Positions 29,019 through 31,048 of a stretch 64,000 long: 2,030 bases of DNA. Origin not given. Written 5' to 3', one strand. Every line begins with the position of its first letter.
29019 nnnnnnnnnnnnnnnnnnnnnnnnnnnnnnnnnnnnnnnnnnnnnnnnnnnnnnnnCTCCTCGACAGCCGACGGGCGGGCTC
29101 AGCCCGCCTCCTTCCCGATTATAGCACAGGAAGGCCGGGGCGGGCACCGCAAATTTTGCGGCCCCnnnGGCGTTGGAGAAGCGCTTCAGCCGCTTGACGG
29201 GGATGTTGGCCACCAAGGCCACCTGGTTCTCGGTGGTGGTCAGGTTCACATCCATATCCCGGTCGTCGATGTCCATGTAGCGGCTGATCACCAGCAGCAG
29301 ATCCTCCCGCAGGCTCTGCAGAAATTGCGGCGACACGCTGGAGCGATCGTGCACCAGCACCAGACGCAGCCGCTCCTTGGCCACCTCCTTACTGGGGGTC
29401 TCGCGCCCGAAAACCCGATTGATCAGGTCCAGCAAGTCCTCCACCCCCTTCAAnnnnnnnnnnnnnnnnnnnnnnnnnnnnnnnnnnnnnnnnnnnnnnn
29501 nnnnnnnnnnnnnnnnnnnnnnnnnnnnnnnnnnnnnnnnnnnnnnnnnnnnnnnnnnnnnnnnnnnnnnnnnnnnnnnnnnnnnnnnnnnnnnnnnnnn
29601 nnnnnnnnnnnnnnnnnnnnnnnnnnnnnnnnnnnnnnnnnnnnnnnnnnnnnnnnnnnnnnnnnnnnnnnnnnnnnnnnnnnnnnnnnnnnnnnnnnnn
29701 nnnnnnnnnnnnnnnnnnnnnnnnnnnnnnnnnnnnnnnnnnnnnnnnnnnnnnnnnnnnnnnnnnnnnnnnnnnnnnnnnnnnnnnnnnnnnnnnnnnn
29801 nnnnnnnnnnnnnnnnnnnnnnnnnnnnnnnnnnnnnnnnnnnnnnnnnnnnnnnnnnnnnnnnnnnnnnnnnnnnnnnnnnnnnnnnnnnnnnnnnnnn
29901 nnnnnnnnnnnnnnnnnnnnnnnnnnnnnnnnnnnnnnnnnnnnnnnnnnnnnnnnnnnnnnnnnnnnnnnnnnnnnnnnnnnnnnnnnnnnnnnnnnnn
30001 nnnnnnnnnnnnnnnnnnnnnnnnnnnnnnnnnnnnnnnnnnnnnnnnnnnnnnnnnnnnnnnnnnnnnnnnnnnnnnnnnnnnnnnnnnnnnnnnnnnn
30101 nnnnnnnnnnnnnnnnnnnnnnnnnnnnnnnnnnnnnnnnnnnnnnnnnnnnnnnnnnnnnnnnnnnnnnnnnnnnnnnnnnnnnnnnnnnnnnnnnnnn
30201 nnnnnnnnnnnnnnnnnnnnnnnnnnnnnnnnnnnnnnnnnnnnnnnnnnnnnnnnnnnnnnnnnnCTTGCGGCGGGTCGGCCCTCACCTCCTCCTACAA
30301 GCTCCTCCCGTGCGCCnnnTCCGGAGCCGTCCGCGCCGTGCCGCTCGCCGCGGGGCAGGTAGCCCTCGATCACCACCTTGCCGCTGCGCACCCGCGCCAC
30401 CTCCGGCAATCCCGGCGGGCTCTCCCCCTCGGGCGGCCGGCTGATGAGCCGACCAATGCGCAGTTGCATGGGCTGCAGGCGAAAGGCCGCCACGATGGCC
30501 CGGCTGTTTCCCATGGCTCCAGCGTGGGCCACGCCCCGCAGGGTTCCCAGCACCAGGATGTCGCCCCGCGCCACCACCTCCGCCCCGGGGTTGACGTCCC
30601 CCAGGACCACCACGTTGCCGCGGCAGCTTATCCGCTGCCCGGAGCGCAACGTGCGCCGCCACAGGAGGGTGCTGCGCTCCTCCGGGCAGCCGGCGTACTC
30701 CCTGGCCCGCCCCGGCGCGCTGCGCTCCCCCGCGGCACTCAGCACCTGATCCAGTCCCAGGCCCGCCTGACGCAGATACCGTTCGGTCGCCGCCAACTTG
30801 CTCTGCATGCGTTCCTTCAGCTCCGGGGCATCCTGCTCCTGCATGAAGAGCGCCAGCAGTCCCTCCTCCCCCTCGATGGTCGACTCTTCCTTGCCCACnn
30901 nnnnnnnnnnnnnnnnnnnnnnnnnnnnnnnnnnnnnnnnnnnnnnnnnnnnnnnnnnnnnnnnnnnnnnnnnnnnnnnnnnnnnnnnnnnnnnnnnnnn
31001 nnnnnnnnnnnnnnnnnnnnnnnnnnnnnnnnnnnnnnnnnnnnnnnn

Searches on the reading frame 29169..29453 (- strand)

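Call 51: search_protein_families(library=pfam, proteins=[window:29169-29453:-], max_evalue=0.0001)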
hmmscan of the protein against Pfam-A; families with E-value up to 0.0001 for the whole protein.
window:29169-29453:- (95 aa): 1 family
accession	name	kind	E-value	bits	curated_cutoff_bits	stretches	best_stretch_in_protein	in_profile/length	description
PF03776.19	MinE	-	4.6e-26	91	25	1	21-87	1-68/68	Septum formation topological specificity factor MinE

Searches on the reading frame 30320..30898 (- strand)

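Call 51: search_protein_families(library=pfam, proteins=[window:30320-30898:-], max_evalue=0.0001)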
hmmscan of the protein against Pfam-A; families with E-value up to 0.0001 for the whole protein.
window:30320-30898:- (193 aa): 1 family
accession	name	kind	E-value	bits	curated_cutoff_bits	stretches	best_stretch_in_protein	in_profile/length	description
PF03775.22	MinC_C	-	2.7e-32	111.3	33.2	1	81-177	3-101/102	Septum formation inhibitor MinC, C-terminal domain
